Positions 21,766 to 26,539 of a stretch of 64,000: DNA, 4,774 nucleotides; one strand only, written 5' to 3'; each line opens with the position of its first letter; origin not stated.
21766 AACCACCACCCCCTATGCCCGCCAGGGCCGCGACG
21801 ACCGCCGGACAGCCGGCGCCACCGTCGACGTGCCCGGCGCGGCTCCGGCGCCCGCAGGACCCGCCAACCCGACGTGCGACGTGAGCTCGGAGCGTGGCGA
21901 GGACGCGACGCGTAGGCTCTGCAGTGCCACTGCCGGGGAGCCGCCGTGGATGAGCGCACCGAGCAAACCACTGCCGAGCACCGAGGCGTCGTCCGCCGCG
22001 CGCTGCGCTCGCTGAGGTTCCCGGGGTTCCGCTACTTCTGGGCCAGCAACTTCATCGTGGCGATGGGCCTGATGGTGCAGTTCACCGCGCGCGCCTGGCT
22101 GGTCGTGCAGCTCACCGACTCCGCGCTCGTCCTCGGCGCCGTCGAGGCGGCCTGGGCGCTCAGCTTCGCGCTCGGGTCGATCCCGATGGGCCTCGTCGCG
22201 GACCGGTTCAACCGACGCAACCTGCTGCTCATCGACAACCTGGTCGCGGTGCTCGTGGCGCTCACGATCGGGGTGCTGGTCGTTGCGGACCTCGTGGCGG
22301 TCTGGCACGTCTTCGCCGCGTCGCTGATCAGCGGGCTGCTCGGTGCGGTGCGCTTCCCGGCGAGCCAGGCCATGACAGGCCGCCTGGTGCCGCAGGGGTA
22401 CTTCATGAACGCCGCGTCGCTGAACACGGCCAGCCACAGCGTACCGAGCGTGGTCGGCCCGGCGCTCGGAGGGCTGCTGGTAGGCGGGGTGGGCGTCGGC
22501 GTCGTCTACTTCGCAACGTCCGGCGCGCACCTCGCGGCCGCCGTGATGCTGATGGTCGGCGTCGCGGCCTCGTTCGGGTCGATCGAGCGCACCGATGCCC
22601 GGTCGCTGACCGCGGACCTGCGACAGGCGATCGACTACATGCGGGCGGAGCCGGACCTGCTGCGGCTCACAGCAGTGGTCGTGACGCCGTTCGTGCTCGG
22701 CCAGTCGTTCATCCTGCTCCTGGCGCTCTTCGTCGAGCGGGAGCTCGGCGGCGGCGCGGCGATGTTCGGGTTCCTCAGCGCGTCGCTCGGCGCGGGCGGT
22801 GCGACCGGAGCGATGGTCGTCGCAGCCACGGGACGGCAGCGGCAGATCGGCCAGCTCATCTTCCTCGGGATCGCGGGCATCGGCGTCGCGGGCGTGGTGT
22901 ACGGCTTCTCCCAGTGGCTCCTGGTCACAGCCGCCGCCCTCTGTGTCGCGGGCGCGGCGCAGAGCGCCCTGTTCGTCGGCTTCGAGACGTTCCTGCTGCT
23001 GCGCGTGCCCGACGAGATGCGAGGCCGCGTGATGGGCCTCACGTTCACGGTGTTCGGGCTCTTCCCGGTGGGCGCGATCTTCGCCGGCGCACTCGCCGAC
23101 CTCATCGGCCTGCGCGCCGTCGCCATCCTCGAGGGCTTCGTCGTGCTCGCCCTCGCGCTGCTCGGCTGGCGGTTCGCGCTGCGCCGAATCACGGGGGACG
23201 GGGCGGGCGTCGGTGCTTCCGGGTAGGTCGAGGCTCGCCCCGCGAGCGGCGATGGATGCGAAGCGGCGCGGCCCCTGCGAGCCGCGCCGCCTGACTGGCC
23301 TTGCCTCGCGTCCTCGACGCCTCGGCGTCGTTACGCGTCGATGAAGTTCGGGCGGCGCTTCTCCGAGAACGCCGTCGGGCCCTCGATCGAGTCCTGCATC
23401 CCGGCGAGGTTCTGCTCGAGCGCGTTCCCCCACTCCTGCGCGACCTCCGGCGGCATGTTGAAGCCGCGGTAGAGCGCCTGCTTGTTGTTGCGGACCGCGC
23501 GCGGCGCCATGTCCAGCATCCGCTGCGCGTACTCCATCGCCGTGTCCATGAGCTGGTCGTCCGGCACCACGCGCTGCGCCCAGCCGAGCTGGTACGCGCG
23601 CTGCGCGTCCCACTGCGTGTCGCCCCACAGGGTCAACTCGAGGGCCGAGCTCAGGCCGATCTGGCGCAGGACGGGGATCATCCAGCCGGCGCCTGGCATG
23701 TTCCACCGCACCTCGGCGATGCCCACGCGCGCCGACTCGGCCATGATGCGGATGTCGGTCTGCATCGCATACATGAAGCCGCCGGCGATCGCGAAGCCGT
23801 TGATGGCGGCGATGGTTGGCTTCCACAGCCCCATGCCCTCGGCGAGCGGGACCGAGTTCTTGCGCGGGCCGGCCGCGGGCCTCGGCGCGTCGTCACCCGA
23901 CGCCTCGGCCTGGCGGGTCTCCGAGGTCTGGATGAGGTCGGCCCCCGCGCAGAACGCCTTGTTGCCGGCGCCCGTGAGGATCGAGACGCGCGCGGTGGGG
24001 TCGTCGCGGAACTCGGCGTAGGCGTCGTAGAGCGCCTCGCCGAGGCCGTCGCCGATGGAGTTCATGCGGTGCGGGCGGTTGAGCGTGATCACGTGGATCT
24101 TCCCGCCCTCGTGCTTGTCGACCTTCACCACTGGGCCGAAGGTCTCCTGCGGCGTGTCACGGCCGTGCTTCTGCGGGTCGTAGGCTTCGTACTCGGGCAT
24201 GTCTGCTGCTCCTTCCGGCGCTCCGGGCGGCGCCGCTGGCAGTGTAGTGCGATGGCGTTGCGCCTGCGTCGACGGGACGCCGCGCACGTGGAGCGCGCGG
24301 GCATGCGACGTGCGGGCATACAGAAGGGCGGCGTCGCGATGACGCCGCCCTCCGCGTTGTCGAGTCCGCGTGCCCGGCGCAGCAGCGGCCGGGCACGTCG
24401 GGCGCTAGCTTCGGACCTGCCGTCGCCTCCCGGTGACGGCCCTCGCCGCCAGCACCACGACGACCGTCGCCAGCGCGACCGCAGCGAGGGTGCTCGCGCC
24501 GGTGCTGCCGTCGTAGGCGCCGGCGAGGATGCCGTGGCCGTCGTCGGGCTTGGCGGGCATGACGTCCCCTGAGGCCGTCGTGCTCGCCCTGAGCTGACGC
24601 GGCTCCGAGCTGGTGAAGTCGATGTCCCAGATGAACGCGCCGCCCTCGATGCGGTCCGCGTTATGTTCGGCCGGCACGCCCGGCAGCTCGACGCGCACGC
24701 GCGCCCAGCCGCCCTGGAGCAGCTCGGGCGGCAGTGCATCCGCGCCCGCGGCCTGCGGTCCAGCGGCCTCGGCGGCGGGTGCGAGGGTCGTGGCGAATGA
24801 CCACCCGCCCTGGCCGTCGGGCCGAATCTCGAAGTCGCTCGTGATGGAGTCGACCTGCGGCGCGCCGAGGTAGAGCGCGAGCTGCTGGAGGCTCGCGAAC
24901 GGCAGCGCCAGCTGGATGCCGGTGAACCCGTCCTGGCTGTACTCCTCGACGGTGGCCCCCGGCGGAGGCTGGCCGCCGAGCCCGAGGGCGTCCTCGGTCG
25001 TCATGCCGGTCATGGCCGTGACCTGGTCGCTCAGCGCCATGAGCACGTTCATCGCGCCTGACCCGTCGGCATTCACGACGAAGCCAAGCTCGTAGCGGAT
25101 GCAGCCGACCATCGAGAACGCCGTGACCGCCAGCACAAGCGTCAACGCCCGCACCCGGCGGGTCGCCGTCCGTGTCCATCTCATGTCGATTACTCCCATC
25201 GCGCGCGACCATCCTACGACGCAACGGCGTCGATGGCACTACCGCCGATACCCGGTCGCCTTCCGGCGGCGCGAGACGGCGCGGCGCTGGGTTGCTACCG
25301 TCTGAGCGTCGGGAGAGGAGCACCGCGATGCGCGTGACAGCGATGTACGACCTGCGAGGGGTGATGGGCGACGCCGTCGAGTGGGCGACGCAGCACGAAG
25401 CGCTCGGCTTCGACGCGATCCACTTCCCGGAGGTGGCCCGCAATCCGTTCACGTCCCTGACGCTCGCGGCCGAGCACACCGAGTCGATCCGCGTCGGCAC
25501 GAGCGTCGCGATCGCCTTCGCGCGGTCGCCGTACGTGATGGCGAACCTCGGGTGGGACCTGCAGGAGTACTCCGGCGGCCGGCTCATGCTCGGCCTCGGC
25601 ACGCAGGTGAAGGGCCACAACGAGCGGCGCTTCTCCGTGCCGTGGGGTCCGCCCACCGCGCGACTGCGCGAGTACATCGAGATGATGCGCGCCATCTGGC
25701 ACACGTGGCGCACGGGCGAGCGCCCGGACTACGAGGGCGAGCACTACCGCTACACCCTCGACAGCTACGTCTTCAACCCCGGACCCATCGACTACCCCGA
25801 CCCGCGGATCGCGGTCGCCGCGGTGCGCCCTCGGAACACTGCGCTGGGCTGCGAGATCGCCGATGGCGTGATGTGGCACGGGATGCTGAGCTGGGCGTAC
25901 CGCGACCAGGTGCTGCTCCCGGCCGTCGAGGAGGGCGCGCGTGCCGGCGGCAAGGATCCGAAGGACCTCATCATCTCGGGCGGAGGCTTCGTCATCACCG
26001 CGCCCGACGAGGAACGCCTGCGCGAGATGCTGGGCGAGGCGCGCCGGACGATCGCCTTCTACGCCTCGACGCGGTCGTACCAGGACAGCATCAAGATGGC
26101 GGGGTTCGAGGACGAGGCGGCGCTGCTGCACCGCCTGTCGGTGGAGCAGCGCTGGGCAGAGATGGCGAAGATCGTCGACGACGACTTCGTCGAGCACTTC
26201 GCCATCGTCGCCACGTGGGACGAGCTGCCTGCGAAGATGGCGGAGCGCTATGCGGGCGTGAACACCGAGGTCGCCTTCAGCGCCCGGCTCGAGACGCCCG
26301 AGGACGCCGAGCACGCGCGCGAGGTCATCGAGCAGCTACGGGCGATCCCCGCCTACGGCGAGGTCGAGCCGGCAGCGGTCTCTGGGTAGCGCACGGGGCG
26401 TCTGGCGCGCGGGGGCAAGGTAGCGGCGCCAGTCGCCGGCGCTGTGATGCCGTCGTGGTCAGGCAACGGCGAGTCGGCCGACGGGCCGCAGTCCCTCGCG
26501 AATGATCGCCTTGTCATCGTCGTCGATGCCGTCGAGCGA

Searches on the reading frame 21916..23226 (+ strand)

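Call 59: search_protein_families(library=pfam, proteins=[window:21916-23226:+], max_evalue=0.0001)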
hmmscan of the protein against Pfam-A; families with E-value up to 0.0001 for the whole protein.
window:21916-23226:+ (436 aa): 2 families
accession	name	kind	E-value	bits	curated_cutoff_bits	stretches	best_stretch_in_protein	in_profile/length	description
PF05977.19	MFS_3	-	3.4e-37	128.5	27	1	32-425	6-398/524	Transmembrane secretion effector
PF07690.21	MFS_1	-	1.8e-30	106.5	33.4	2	42-382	2-341/347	Major Facilitator Superfamily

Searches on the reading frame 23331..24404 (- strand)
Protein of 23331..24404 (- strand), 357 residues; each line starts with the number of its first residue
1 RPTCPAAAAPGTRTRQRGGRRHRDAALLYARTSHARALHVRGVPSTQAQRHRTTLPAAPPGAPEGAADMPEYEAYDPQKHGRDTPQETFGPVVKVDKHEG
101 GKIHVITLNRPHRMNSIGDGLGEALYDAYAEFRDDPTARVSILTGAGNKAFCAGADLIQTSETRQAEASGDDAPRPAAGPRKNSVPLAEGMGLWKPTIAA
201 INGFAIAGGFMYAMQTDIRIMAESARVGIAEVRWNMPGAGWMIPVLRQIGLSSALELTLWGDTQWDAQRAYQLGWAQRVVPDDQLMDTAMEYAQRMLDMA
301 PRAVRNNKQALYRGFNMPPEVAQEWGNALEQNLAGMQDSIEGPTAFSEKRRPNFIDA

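Call 59: search_protein_families(library=pfam, proteins=[window:23331-24404:-], max_evalue=0.0001)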
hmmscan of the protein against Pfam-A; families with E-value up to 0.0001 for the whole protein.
window:23331-24404:- (357 aa): 2 families
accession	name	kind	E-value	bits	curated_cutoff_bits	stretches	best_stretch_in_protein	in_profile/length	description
PF00378.25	ECH_1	-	7.5e-46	156.9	27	1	102-355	5-249/251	Enoyl-CoA hydratase/isomerase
PF16113.10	ECH_2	-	7.9e-20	72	27.2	1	104-316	2-203/335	Enoyl-CoA hydratase/isomerase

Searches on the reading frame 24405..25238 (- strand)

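Call 59: search_protein_families(library=pfam, proteins=[window:24405-25238:-], max_evalue=0.0001)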
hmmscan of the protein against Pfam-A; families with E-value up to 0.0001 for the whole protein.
window:24405-25238:- (277 aa): 1 family
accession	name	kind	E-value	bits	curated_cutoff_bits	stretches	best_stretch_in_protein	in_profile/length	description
PF21946.1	LppM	-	2.9e-09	37.8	27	1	48-220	1-151/153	LppM domain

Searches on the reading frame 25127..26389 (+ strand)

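Call 59: search_protein_families(library=pfam, proteins=[window:25127-26389:+], max_evalue=0.0001)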
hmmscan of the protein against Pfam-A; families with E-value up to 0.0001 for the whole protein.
window:25127-26389:+ (420 aa): 1 family
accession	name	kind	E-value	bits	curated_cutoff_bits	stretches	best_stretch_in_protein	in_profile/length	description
PF00296.26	Bac_luciferase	-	6.2e-60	203.6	27.9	1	73-375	14-307/314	Luciferase-like monooxygenase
